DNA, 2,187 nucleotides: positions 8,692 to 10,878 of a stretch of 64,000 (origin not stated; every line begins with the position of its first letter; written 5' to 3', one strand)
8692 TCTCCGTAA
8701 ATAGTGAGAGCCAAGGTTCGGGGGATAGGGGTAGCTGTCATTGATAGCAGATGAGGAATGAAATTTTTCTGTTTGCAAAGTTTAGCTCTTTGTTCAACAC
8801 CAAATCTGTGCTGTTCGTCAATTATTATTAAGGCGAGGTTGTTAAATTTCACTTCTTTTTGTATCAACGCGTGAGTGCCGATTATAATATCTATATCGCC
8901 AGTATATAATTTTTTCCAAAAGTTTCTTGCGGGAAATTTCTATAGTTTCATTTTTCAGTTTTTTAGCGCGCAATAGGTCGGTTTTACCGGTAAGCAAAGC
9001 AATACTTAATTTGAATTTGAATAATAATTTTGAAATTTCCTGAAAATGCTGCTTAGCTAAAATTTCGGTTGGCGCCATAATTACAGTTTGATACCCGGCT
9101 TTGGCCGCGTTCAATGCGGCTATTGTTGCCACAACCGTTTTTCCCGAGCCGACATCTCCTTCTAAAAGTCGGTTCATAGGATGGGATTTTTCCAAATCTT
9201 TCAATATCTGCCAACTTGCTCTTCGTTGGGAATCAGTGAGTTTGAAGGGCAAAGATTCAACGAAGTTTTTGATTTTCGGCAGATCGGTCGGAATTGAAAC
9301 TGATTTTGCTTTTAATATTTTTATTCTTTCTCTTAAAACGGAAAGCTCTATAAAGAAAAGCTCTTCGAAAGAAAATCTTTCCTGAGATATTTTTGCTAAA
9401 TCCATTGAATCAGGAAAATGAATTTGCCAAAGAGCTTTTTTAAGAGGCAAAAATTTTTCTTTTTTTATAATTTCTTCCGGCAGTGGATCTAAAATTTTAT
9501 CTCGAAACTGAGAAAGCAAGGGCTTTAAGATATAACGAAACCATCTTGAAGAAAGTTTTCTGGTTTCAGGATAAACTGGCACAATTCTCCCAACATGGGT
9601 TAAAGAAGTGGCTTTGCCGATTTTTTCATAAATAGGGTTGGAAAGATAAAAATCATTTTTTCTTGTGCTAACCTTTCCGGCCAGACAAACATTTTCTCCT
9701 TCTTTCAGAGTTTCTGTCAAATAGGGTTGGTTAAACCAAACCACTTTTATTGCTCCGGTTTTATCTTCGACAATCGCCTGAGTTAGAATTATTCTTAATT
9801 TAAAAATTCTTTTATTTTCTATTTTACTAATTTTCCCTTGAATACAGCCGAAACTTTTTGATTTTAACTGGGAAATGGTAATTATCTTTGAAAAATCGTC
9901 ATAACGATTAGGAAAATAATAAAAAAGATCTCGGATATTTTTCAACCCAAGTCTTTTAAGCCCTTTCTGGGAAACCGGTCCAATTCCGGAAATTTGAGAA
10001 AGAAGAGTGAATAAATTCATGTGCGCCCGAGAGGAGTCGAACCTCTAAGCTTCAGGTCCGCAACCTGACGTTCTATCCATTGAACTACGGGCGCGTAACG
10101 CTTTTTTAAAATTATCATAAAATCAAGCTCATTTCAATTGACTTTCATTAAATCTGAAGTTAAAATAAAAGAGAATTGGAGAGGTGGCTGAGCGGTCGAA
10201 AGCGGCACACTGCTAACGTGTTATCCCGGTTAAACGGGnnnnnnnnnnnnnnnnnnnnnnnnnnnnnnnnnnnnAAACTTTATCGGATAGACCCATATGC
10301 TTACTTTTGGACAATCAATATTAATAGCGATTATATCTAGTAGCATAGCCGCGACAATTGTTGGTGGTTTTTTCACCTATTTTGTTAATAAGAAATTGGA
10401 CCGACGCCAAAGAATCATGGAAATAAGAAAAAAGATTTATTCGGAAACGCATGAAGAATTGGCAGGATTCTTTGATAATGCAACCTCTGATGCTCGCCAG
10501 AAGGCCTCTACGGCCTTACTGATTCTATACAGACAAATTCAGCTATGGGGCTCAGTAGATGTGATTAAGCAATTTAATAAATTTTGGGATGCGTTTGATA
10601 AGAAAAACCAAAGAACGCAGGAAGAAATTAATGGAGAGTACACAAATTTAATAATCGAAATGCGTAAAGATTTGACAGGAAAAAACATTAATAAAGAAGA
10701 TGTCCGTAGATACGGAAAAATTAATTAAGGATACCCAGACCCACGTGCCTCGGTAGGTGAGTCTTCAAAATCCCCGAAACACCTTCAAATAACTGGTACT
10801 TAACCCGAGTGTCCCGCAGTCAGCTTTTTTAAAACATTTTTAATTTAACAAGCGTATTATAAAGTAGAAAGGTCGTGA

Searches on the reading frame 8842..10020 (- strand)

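Call 21: search_protein_families(library=pfam, proteins=[window:8842-10020:-])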
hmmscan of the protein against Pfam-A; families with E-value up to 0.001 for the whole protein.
window:8842-10020:- (392 aa): 6 families
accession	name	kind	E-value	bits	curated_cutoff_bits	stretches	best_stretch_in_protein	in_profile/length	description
PF17191.10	RecG_wedge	-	2.9e-27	95.7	23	1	10-168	5-158/162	RecG wedge domain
PF00270.35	DEAD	-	1.4e-14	54.6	26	1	282-372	15-109/167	DEAD/DEAH box helicase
PF04851.21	ResIII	-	8.8e-07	29.4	22.5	1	259-345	2-90/164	Type III restriction enzyme, res subunit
PF01336.31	tRNA_anti-codon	-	4.1e-05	23.9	27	1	79-128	17-69/75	OB-fold nucleic acid binding domain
PF13604.12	AAA_30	-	0.00036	20.7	27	1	261-324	2-61/191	AAA domain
PF07517.20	SecA_DEAD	-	0.0005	19.8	24.6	0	286-348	95-157/290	SecA DEAD-like domain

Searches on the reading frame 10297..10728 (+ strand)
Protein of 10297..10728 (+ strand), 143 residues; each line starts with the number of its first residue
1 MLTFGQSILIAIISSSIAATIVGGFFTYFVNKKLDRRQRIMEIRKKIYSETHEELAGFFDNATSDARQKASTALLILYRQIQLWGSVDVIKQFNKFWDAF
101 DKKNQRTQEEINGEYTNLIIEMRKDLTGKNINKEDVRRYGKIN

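Call 21: search_protein_families(library=pfam, proteins=[window:10297-10728:+])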
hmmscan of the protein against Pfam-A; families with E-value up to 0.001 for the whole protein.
window:10297-10728:+ (143 aa): 1 family
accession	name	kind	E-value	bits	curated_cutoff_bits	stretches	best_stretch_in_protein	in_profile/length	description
PF20385.3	DUF6680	-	0.00018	21.7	23.2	0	88-138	73-125/170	Family of unknown function (DUF6680)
